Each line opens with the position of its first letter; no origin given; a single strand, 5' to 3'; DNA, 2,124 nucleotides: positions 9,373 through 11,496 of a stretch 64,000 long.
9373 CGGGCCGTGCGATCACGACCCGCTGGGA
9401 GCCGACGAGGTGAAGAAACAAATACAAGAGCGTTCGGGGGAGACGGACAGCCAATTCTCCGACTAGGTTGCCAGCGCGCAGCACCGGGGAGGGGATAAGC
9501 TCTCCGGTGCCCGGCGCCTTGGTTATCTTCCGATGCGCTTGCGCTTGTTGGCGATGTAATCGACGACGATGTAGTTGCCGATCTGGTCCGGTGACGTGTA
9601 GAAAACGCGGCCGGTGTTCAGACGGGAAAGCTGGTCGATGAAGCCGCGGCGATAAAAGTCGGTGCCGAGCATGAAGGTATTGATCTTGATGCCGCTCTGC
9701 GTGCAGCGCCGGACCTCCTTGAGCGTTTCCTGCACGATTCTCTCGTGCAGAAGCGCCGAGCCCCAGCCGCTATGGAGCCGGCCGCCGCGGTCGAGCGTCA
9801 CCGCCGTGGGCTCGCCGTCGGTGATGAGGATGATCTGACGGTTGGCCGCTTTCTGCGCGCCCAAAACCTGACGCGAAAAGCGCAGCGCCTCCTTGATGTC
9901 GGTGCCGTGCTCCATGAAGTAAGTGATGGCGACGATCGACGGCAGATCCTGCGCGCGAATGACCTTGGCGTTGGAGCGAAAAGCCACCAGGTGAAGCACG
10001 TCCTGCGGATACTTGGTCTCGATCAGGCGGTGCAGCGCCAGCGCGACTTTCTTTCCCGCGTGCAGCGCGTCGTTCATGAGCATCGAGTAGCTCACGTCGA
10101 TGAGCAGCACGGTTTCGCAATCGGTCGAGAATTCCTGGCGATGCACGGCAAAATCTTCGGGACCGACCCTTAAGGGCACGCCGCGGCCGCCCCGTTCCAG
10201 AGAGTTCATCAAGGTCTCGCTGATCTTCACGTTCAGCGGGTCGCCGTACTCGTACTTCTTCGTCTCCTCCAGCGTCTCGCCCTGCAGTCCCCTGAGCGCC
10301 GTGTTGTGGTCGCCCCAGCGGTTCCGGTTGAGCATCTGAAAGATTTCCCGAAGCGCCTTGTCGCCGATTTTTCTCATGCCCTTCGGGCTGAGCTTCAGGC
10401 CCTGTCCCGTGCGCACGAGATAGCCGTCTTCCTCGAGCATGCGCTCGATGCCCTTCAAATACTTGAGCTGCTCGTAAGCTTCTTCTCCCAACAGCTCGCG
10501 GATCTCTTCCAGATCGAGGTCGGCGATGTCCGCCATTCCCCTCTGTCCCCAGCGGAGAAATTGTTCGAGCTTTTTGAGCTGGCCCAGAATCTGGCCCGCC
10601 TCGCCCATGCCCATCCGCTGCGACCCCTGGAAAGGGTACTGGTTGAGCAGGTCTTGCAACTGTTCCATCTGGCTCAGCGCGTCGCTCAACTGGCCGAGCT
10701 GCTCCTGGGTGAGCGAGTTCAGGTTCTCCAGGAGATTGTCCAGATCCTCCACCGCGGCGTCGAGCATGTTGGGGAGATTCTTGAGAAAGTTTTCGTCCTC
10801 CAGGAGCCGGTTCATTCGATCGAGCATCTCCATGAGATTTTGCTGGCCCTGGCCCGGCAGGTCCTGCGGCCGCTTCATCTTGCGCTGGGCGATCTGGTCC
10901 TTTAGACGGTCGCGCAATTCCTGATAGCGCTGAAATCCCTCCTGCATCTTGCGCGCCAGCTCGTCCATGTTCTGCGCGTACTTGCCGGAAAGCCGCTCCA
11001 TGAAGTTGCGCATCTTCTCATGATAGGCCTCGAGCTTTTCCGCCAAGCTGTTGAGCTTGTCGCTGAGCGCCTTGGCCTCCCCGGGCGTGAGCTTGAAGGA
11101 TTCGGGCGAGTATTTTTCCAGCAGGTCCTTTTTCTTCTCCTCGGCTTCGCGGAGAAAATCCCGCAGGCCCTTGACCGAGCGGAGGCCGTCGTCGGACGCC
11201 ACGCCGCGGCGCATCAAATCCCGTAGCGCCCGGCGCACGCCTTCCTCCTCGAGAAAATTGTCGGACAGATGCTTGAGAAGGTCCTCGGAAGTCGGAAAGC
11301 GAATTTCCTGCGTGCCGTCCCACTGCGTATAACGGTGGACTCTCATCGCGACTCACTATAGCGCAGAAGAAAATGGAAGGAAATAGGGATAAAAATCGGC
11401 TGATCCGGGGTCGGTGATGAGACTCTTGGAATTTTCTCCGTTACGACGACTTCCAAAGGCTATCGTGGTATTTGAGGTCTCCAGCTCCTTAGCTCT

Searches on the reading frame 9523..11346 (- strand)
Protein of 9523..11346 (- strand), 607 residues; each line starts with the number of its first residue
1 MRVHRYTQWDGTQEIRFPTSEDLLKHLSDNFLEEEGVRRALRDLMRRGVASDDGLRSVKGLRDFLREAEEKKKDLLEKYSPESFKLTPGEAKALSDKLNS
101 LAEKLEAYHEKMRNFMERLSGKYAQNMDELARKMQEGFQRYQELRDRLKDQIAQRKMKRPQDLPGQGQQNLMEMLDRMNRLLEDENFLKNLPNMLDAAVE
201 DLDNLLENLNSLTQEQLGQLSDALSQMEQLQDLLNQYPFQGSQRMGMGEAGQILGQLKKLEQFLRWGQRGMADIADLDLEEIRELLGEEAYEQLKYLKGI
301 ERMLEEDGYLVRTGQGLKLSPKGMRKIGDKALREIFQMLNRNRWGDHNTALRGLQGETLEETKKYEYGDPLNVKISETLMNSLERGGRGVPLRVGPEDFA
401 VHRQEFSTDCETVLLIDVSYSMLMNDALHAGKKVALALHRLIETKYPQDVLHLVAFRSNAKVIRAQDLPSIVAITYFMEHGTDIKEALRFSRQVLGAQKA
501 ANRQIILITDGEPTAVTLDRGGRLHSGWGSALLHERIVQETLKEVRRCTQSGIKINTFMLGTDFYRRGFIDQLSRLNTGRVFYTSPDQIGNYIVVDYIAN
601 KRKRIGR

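Call 84: search_protein_families(library=pfam, proteins=[window:9523-11346:-], max_evalue=0.00001)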
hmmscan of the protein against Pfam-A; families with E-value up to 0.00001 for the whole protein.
window:9523-11346:- (607 aa): 1 family
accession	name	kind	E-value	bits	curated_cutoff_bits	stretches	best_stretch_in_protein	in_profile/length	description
PF13519.12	VWA_2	-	2.9e-09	37.9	27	1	412-512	1-107/107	von Willebrand factor type A domain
